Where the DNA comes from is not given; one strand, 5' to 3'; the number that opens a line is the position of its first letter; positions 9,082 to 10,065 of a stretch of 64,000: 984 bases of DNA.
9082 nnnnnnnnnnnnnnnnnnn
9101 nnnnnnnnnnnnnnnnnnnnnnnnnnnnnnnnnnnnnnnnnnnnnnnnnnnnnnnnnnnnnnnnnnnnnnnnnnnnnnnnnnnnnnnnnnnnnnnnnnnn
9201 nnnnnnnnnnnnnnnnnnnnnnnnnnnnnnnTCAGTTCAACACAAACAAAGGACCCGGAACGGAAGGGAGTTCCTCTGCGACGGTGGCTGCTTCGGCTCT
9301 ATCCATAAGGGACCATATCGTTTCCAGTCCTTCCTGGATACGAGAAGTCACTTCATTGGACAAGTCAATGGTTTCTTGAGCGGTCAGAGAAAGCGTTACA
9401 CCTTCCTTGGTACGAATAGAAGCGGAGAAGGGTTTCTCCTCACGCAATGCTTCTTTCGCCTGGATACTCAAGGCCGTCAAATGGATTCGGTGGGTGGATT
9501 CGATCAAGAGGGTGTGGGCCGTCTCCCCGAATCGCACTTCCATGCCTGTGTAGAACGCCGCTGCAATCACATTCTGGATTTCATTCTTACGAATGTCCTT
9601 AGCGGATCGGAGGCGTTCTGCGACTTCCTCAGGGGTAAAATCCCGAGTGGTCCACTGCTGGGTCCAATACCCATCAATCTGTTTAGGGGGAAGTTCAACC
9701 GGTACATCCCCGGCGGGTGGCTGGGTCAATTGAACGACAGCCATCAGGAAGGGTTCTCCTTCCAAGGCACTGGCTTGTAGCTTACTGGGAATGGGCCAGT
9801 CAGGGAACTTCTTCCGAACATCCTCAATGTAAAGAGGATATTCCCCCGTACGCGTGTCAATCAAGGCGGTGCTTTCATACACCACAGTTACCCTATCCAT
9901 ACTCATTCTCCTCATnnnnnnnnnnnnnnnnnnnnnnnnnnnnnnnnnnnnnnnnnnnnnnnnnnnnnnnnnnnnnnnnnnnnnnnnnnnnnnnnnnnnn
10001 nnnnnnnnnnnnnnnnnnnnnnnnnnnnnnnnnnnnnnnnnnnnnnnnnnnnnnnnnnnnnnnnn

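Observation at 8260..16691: Receptor-binding operon combining two Kelch beta-propellers, a collagen-repeat fibre and an SGNH-esterase fibre with a shared N-terminal anchor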

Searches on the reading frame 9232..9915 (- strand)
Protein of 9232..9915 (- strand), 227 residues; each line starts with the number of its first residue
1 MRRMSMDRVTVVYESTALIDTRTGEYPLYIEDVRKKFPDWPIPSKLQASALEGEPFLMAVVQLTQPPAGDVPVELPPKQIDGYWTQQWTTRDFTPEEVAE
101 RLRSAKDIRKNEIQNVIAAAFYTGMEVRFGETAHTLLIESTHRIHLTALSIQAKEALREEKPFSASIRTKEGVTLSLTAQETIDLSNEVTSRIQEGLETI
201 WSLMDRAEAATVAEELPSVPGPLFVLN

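Call 3: search_protein_families(library=pfam, proteins=[window:9232-9915:-], max_evalue=0.1)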
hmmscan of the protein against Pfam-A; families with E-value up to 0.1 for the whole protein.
window:9232-9915:- (227 aa): 4 families
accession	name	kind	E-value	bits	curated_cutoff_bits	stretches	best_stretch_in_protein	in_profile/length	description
PF10025.14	DUF2267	-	0.018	15.7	29.8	0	70-120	42-95/122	Uncharacterized conserved protein (DUF2267)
PF24334.1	DUF7502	-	0.021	14.7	27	1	97-151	107-160/281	Family of unknown function (DUF7502)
PF18417.6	LodA_C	-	0.068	13.3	25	0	83-129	26-75/149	L-lysine epsilon oxidase C-terminal domain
PF14301.12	DUF4376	-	0.084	13.8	25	1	123-212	20-99/106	Domain of unknown function (DUF4376)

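Call 4: search_protein_families(library=phrogs, proteins=[window:9232-9915:-], max_evalue=0.01)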
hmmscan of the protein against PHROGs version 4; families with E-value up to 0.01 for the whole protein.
window:9232-9915:- (227 aa): 1 family
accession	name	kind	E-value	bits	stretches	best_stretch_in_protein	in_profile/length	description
phrog_4998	-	unknown function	1.4e-73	248.2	1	10-224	2-215/218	-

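Call 68: search_protein_families(library=ncbifam, proteins=[window:9232-9915:-], max_evalue=0.01)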
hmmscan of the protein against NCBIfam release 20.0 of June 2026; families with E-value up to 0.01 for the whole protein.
window:9232-9915:- (227 aa): 0 families

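Call 83: search_dna_similar(query=window:9232-9906:-, collection=phages, mode=protein, max_evalue=0.001, max_rows=40, rows=spread)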
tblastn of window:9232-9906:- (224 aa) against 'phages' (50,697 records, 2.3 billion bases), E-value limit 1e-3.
Records with a match: 111; places in all: 111; records where one place covers at least 80% of the query: 100.
Best place of each record, by identity: >=99% 2; 95-99% 5; 60-80% 1; <60% 103.
By first word of the organism name: Erwinia 22; Salmonella 18; Cronobacter 15; Pseudomonas 12; Ralstonia 10; Pectobacterium 10; Escherichia 9; Enterobacter 7; Burkholderia 3; Serratia 2; and 3 more.
By host as written in the record: Erwinia amylovora 17; Cronobacter sakazakii 11; - 5; Ralstonia pseudosolanacearum 5; Enterobacter hormaechei subsp. xiangfangensis 4; Escherichia coli str. K-12 substr. MG1655 4; Salmonella enterica 3; Ralstonia solanacearum 3; and 40 more.
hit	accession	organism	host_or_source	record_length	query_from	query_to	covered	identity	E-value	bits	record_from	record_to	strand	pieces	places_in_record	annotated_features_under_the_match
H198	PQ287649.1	Pseudomonas phage HHBS47_1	Pseudomonas aeruginosa BWKH47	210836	1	224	100%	99.6%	1e-145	454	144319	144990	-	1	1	hypothetical protein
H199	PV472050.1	Pseudomonas phage MIZ-Pa99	Pseudomonas aeruginosa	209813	1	224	100%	98.2%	2e-143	447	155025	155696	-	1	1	hypothetical protein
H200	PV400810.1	Pseudomonas phage vB_PaeM_GXNNA8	Pseudomonas aeruginosa PA_GP-1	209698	1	224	100%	97.8%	5e-143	446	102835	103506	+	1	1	hypothetical protein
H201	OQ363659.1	Pseudomonas phage D6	Pseudomonas syringae pv. tomato str. ...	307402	6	221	96%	32.9%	9e-30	121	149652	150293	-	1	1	hypothetical protein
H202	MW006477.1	Salmonella phage GEC_vB_MG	Salmonella enterica Enteritidis SeE.3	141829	8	217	94%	32.9%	8e-21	96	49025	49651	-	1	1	structural protein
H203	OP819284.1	Cronobacter phage EspYZU12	Cronobacter sakazakii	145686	8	221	96%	31.8%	1e-20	95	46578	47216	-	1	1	hypothetical protein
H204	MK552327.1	Pseudomonas phage Psa21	Pseudomonas syringae actinidae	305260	6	221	96%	30.6%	8e-30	121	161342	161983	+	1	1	hypothetical protein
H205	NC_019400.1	Cronobacter phage vB_CsaM_GAP31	Cronobacter sakazakii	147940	8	217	94%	31.2%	5e-21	96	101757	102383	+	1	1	hypothetical protein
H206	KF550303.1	Escherichia phage 4MG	Escherichia coli K-12 subsr. MG1655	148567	8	217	94%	31.0%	6e-18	87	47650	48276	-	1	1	hyphothetical protein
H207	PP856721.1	Salmonella phage vB_SEnST11_KE22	Salmonella enterica subsp. enterica ...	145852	8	220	95%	30.0%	2e-18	89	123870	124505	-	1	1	hypothetical protein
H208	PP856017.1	Burkholderia phage vB_BgluM-SURPRISE13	Burkholderia glumae LMG 2196 (= ATCC ...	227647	6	217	95%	29.7%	1e-17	86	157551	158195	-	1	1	hypothetical protein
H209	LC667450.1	Burkholderia phage FLC8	Burkholderia glumae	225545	3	220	97%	28.2%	2e-18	89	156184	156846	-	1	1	hypothetical protein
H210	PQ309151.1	Ralstonia phage RsoM3USA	Ralstonia solanacearum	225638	3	217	96%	28.6%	1e-17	87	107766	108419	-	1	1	hypothetical protein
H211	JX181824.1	Salmonella phage SSE121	Baltimore Harbor water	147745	8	221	96%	28.7%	1e-16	84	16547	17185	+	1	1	hypothetical protein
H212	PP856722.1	Salmonella phage vB_SEnST11_KE23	Salmonella enterica subsp. enterica ...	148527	8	220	95%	28.8%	4e-17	85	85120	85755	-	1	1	hypothetical protein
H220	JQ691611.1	Cronobacter phage CR9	Cronobacter sakazakii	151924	1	217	97%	25.1%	1e-7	57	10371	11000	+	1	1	hypothetical protein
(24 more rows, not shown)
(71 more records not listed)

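Call 84: get_annotated_region(hit=H201, flank=6000)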
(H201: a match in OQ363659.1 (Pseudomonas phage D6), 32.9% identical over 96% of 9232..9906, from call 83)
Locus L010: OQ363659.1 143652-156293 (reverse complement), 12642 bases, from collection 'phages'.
description: Pseudomonas phage D6, complete genome.
organism: Pseudomonas phage D6 (NCBI taxid 3025445)
taxonomy: Viruses; Duplodnaviria; Heunggongvirae; Uroviricota; Caudoviricetes
host: Pseudomonas syringae pv. tomato str. DC3000; source: -; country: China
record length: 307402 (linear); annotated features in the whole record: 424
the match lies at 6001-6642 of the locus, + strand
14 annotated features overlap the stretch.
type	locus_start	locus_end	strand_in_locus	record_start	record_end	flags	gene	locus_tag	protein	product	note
CDS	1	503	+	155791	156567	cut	-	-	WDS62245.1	tail fiber protein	-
CDS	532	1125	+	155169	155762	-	-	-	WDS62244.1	tail sheath protein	-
CDS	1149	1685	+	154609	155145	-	-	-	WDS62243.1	virion structural protein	-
CDS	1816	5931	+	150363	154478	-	-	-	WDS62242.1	virion structural protein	-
CDS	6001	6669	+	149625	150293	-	-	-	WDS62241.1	hypothetical protein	-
CDS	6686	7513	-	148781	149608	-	-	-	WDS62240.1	hypothetical protein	-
CDS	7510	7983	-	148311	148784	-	-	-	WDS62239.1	hypothetical protein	-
CDS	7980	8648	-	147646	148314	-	-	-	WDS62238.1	virion structural protein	-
CDS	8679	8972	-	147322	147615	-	-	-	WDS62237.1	hypothetical protein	-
CDS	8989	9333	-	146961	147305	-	-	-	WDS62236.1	hypothetical protein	-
CDS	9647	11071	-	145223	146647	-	-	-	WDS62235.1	putative UsvX protein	-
CDS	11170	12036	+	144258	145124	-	-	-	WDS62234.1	virion structural protein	-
CDS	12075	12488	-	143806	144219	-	-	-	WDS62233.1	hypothetical protein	-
CDS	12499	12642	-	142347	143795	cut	-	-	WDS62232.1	ribonuclease H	-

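Call 85: get_annotated_region(hit=H220, flank=5000)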
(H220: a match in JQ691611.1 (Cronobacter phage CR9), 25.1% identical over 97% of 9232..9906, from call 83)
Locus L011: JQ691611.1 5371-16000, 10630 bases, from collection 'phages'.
description: Cronobacter phage CR9, complete genome.
organism: Cronobacter phage CR9 (NCBI taxid 1162290)
taxonomy: Viruses; Duplodnaviria; Heunggongvirae; Uroviricota; Caudoviricetes; Vequintavirinae; Certrevirus; Certrevirus CR9
host: Cronobacter sakazakii; source: -; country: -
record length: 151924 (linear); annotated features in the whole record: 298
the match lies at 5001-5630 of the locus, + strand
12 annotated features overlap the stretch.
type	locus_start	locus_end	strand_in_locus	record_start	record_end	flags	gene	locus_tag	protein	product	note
CDS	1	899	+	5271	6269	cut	-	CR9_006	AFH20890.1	putative major capsid protein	-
CDS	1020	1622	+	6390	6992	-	-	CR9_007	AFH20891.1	hypothetical protein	-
CDS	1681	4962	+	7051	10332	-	-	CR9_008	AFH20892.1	putative tail fiber protein 1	-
CDS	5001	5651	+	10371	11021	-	-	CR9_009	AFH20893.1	hypothetical protein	-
CDS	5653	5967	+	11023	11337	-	-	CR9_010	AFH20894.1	hypothetical protein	-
CDS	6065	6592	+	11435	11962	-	-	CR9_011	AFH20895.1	hypothetical protein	-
CDS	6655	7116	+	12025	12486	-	-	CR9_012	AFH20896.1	putative RNA polymerase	-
CDS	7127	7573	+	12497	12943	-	-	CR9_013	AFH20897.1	hypothetical protein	-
CDS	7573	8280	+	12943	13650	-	-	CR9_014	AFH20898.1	hypothetical protein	-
CDS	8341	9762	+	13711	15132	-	-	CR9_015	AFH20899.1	putative structural protein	-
CDS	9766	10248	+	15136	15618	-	-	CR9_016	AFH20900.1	hypothetical protein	-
CDS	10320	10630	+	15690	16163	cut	-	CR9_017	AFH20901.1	hypothetical protein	-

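Call 88: search_protein_families(library=pfam, proteins=[L010:6001-6669:+, L011:5001-5651:+, L010:1816-5931:+, L011:1681-4962:+], max_evalue=0.05)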
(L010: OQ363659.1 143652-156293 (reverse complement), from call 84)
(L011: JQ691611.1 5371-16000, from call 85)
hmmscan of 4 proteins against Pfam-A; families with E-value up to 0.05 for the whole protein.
L010:6001-6669:+ (222 aa): 2 families
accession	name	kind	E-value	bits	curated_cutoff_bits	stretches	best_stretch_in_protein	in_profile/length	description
PF14301.12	DUF4376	-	1.3e-14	55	25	1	94-202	1-99/106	Domain of unknown function (DUF4376)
PF21321.3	HTH_66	-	0.043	14.7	24.3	0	168-207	7-46/83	Putative DNA-binding HTH domain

L011:5001-5651:+ (216 aa): 0 families

L010:1816-5931:+ (1371 aa): 1 family
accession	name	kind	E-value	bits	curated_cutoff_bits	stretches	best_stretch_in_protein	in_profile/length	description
PF01391.23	Collagen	-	7.1e-16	58.2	27.2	4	863-890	22-49/60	Collagen triple helix repeat (20 copies)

L011:1681-4962:+ (1093 aa): 2 families
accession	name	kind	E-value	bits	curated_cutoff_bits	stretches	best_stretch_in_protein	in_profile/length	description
PF01391.23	Collagen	-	6.5e-33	112.7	27.2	6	222-278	1-57/60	Collagen triple helix repeat (20 copies)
PF07921.17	Fibritin_C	-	0.00034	21.1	21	0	937-975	53-91/93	Fibritin C-terminal region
